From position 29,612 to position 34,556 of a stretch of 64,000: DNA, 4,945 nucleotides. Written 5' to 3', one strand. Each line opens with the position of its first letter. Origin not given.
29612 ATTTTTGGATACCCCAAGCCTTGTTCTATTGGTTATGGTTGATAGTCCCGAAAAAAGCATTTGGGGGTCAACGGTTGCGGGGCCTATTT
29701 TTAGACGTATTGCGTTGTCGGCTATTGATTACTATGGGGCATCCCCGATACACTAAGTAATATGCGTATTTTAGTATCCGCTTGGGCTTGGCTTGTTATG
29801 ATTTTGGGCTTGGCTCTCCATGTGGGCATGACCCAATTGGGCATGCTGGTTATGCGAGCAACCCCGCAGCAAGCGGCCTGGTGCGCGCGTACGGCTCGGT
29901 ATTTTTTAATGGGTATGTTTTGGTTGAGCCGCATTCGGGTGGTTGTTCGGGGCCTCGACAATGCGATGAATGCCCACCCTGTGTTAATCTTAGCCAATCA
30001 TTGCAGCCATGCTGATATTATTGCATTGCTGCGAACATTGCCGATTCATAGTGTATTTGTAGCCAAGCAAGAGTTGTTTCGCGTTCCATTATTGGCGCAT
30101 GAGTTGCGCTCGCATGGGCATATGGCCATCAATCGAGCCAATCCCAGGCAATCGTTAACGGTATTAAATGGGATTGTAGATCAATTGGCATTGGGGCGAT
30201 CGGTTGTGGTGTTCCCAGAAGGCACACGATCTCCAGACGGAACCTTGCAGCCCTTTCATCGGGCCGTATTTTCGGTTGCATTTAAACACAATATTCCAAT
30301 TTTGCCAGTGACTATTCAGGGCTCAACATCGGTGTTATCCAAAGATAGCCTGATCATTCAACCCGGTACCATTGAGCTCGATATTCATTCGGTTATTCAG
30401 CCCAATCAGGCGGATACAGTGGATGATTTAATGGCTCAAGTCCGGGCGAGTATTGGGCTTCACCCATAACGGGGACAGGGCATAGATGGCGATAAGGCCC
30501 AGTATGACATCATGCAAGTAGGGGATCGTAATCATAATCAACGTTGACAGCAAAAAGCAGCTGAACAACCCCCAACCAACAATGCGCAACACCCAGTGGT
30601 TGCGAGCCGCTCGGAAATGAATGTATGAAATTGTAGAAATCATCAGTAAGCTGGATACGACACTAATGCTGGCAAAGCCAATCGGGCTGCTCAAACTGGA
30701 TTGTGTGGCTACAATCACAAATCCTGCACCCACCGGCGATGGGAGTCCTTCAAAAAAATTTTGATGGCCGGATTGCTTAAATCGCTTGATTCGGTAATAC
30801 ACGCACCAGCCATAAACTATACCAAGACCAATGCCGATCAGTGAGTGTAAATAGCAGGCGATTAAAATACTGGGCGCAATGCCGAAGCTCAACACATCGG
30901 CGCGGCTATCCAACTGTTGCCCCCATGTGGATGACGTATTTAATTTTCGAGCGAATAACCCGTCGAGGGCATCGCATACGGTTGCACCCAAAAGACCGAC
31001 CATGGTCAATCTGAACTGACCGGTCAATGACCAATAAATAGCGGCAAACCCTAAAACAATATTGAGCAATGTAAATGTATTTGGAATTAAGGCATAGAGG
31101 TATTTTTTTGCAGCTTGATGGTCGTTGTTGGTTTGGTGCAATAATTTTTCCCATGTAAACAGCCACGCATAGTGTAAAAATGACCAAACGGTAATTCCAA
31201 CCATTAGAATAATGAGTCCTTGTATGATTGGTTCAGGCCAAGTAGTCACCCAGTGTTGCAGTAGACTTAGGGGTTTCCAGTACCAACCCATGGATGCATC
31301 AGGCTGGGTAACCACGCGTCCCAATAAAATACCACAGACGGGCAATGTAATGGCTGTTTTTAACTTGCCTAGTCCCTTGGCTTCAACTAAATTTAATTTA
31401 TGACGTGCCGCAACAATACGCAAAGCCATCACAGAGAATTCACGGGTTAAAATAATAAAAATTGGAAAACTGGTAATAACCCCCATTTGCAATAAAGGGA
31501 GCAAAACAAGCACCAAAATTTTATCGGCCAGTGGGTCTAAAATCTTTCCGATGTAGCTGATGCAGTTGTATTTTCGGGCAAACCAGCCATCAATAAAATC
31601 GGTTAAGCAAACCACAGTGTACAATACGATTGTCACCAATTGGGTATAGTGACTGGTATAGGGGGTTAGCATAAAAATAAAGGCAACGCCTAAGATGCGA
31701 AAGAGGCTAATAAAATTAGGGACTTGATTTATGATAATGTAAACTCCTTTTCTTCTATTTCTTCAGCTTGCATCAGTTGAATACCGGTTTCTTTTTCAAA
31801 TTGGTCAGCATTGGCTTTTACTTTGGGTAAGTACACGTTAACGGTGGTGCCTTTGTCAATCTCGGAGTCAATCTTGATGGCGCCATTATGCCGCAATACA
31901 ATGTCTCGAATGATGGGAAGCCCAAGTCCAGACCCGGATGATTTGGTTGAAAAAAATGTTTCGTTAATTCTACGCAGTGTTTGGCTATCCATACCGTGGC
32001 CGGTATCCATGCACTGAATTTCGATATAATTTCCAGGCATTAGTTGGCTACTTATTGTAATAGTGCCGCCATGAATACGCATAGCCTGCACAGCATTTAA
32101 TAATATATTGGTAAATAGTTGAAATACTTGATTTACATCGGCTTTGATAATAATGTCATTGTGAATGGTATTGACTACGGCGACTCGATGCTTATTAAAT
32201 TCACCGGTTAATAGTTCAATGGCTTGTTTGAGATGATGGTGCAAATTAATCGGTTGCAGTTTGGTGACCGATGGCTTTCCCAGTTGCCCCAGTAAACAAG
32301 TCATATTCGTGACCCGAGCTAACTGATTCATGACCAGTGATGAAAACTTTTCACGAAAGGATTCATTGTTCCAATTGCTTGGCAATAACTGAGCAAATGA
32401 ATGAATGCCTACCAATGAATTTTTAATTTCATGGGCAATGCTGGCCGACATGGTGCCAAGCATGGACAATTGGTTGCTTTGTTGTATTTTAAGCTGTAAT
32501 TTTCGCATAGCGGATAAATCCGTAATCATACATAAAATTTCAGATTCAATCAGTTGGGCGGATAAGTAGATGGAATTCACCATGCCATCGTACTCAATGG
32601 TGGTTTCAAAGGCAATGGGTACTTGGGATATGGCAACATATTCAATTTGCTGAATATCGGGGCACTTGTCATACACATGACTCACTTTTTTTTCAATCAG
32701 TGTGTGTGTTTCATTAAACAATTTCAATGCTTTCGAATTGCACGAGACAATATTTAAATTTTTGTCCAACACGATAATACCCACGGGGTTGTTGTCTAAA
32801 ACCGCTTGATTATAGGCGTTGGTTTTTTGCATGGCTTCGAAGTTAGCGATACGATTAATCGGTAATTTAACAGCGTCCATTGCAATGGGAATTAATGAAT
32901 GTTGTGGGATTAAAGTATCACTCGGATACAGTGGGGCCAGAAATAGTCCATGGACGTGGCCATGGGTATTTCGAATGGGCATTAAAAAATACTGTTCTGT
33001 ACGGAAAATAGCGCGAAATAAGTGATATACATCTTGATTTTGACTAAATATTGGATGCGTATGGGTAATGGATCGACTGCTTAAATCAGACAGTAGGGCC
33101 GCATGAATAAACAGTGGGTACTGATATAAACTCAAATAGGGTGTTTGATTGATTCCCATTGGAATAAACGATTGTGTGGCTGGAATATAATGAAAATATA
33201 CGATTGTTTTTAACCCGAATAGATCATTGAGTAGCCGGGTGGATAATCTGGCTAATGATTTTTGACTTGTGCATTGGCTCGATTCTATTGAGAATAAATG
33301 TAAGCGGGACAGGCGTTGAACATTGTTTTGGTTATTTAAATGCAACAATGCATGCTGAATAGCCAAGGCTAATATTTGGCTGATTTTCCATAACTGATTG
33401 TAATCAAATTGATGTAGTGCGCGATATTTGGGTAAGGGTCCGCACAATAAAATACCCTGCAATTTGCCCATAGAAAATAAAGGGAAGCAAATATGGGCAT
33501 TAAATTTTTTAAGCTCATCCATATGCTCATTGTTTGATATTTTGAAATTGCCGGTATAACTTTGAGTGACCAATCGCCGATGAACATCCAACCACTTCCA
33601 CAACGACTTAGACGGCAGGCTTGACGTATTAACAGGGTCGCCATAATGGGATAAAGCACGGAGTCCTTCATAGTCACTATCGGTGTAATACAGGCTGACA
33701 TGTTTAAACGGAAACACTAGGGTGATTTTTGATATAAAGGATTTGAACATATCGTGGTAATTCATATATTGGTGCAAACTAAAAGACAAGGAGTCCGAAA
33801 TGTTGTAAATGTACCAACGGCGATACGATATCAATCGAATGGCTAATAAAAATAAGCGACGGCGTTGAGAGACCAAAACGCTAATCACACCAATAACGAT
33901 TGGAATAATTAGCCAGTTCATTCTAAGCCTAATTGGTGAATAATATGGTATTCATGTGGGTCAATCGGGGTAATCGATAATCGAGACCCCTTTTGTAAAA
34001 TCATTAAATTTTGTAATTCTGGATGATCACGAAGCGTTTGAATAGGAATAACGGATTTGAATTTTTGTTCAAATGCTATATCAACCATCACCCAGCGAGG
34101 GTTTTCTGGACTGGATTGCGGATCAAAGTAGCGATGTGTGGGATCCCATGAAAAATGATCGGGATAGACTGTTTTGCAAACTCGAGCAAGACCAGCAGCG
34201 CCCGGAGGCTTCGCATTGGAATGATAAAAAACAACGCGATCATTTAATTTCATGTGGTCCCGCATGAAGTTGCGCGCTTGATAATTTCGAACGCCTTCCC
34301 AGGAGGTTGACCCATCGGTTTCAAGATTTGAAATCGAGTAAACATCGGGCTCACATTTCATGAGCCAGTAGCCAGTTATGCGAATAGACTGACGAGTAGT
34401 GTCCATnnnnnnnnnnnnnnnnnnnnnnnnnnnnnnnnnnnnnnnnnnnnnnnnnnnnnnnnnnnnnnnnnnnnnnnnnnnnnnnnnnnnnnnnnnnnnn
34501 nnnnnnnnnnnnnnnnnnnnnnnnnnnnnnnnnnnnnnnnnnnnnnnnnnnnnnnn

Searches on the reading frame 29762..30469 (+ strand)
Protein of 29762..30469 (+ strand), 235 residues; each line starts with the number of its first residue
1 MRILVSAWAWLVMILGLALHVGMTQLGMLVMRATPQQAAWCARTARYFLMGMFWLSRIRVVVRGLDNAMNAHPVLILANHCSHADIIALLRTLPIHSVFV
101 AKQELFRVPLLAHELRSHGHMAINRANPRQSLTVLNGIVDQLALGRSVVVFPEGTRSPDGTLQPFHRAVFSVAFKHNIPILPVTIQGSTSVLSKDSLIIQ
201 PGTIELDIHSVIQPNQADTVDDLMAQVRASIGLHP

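Call 46: search_protein_families(library=pfam, proteins=[window:29762-30469:+], max_evalue=0.000001)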
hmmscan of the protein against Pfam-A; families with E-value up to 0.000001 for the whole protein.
window:29762-30469:+ (235 aa): 1 family
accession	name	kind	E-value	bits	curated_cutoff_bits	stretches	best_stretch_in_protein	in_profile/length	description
PF01553.26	Acyltransferase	-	8.3e-27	94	23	1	59-185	1-131/132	Acyltransferase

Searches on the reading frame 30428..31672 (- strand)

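Call 46: search_protein_families(library=pfam, proteins=[window:30428-31672:-], max_evalue=0.000001)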
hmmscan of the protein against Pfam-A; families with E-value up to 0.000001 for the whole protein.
window:30428-31672:- (414 aa): 1 family
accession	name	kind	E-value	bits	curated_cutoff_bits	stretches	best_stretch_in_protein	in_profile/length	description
PF01066.26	CDP-OH_P_transf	-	1.9e-37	129.4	22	2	8-126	25-138/152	CDP-alcohol phosphatidyltransferase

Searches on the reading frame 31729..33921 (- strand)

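Call 46: search_protein_families(library=pfam, proteins=[window:31729-33921:-], max_evalue=0.000001)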
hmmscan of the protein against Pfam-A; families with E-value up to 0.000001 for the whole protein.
window:31729-33921:- (730 aa): 1 family
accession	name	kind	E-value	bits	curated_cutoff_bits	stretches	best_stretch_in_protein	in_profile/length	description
PF02518.31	HATPase_c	-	2.5e-20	73.4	26.4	1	595-700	2-109/111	Histidine kinase-, DNA gyrase B-, and HSP90-like ATPase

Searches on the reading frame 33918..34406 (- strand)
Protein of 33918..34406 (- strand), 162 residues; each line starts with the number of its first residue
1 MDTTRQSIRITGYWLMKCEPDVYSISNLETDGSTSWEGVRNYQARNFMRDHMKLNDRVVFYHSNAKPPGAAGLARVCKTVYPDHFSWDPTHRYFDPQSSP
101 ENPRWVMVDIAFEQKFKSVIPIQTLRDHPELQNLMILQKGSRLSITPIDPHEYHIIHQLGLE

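Call 46: search_protein_families(library=pfam, proteins=[window:33918-34406:-], max_evalue=0.000001)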
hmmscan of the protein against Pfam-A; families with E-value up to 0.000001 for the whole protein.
window:33918-34406:- (162 aa): 1 family
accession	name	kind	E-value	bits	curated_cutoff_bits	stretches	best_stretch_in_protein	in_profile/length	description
PF01878.24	EVE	-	1.8e-51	174.4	23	1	13-158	2-144/145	EVE domain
